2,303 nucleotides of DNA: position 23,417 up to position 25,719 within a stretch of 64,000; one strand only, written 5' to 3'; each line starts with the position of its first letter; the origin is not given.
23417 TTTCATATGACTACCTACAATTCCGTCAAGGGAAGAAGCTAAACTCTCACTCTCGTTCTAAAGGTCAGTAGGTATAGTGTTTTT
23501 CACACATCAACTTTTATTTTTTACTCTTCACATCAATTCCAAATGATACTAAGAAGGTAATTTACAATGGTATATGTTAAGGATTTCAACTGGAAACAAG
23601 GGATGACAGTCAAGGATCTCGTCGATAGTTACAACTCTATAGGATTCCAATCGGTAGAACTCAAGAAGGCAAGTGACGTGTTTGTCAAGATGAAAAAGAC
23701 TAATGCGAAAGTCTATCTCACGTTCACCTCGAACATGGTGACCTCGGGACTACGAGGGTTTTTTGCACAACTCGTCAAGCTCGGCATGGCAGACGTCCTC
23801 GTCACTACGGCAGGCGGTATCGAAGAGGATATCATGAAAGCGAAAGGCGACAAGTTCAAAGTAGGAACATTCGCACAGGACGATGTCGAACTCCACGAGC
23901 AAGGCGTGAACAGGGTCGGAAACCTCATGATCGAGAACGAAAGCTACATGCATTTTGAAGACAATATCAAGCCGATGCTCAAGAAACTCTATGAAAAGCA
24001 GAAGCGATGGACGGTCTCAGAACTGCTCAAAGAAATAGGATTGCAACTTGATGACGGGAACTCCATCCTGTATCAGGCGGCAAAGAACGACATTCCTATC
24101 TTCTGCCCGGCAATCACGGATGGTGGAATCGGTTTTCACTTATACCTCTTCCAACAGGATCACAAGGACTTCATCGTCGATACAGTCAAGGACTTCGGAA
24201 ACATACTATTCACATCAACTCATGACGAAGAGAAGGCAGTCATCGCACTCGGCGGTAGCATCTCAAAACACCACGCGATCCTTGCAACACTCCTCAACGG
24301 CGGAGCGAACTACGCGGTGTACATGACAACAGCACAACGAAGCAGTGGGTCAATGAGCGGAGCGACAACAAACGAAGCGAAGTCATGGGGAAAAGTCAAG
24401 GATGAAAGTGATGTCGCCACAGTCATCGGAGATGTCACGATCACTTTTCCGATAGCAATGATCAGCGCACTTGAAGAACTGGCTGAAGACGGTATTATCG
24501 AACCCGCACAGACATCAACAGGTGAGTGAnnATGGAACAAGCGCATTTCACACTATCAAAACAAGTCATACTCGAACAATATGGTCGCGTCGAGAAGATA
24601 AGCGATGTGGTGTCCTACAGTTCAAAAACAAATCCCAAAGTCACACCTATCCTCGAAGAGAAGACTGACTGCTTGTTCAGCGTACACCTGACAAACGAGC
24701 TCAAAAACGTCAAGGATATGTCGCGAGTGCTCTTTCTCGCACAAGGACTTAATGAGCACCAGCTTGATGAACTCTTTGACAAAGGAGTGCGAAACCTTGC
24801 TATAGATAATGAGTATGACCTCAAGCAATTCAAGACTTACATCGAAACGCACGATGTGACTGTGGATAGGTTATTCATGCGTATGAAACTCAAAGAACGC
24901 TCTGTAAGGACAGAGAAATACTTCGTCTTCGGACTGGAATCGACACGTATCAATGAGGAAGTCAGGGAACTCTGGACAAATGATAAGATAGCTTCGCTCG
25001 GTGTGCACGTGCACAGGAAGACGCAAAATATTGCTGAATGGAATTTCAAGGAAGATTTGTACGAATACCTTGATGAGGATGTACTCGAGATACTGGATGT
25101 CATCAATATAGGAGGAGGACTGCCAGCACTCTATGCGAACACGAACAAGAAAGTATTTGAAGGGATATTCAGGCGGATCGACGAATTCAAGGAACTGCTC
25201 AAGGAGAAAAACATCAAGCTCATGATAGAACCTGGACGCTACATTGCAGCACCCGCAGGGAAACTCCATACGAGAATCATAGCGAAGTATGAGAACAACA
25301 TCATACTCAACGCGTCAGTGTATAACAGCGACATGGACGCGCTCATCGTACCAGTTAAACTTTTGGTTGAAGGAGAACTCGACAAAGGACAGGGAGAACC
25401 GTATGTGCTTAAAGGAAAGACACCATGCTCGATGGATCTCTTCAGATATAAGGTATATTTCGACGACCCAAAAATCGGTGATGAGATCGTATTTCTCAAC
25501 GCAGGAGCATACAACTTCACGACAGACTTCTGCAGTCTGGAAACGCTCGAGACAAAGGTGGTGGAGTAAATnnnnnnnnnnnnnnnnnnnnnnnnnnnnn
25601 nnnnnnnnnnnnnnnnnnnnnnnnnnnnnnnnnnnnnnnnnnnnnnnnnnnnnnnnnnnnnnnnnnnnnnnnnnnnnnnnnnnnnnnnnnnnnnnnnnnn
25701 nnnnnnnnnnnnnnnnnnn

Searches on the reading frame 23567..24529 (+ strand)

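Call 61: search_protein_families(library=pfam, proteins=[window:23567-24529:+], max_evalue=0.001)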
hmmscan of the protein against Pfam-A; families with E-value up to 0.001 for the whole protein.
window:23567-24529:+ (320 aa): 1 family
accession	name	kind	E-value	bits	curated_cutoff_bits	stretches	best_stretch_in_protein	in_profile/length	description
PF01916.23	DS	-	8.3e-100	334.2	27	1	17-298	1-285/288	Deoxyhypusine synthase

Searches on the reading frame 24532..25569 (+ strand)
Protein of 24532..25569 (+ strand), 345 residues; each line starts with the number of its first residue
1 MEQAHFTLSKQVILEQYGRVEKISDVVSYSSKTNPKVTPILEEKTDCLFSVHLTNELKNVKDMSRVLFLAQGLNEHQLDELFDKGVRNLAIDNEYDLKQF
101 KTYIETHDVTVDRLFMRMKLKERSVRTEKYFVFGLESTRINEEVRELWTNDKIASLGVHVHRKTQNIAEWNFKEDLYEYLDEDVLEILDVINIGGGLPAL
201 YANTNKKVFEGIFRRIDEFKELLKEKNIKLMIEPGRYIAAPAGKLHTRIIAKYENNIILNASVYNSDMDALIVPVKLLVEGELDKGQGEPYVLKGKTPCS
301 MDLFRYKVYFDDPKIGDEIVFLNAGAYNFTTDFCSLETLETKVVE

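Call 61: search_protein_families(library=pfam, proteins=[window:24532-25569:+], max_evalue=0.001)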
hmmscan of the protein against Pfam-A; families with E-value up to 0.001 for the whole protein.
window:24532-25569:+ (345 aa): 2 families
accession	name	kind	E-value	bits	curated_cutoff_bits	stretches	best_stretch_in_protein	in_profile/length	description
PF02784.22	Orn_Arg_deC_N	-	1.8e-12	47.6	23.4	1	27-240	20-247/247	Pyridoxal-dependent decarboxylase, pyridoxal binding domain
PF00278.28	Orn_DAP_Arg_deC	-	0.00014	22.5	23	1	237-325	2-95/95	Pyridoxal-dependent decarboxylase, C-terminal sheet domain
